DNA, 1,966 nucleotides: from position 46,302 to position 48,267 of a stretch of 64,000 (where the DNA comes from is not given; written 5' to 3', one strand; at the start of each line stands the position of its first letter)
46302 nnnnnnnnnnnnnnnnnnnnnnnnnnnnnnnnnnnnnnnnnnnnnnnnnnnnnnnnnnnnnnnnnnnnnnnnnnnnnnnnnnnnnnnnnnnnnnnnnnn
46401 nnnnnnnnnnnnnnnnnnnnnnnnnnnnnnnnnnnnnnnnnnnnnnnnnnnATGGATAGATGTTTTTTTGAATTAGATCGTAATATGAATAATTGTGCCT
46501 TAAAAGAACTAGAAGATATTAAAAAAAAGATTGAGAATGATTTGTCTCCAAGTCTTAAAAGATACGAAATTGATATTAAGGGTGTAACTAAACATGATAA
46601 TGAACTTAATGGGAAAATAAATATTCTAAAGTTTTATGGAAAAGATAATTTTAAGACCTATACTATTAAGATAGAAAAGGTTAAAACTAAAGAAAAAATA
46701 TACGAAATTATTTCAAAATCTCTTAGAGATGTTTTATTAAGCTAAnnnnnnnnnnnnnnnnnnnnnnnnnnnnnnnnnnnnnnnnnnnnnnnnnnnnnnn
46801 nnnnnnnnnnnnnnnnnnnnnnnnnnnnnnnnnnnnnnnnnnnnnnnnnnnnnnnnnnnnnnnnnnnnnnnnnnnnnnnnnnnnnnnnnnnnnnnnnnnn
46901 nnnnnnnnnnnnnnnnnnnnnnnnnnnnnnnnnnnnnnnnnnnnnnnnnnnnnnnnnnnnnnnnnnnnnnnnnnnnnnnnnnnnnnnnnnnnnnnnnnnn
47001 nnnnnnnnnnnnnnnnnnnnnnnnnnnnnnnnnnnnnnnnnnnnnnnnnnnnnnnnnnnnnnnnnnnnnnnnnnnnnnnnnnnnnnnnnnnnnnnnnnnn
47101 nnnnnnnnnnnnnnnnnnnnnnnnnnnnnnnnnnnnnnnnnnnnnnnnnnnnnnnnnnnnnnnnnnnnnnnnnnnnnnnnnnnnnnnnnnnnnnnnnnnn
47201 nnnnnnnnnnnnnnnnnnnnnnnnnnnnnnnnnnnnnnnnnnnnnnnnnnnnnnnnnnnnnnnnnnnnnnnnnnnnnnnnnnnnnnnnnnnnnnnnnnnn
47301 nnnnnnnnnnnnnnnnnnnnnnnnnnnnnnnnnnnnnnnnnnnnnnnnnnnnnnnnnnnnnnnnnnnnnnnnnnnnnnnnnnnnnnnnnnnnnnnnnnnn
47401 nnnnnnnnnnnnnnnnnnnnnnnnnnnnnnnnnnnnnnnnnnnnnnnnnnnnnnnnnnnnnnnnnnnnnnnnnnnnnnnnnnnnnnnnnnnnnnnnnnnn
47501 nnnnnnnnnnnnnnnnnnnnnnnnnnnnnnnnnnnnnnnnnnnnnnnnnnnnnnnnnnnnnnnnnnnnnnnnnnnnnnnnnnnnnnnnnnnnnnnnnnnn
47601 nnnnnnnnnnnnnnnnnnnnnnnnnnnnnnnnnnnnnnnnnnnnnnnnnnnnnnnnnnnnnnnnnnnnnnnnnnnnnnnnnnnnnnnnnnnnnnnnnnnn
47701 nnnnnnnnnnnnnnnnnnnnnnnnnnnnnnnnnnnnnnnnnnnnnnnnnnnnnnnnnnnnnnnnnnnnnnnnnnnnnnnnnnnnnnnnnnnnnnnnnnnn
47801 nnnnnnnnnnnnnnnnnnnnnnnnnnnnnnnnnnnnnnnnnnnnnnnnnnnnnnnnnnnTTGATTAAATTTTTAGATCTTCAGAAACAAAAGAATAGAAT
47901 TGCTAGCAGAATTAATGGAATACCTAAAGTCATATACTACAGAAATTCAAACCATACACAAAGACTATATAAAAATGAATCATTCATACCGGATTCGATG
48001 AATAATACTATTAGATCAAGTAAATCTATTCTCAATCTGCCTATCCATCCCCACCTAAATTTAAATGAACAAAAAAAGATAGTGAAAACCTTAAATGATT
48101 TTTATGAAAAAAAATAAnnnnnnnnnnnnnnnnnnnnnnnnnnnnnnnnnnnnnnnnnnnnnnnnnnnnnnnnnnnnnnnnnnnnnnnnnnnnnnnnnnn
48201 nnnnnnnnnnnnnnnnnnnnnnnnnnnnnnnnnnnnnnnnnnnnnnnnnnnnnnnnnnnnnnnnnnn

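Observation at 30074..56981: Two collinear, diverged ~9 kb blocks inside the island with truncations at opposite ends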

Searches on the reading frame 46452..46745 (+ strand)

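Call 8: search_protein_families(library=pfam, proteins=[window:46452-46745:+], max_evalue=0.01)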
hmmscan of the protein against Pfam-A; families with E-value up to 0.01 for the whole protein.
window:46452-46745:+ (97 aa): 1 family
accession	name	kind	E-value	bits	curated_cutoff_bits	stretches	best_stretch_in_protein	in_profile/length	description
PF20353.3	DUF6648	-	0.005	17.2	27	1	50-96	102-148/182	Family of unknown function (DUF6648)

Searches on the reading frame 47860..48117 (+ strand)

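Call 8: search_protein_families(library=pfam, proteins=[window:47860-48117:+], max_evalue=0.01)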
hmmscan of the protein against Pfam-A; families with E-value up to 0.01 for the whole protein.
window:47860-48117:+ (85 aa): 1 family
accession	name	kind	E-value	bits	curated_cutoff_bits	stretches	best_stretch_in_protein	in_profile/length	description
PF01041.23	DegT_DnrJ_EryC1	-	1.7e-06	27.9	19.8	1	19-78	299-359/360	DegT/DnrJ/EryC1/StrS aminotransferase family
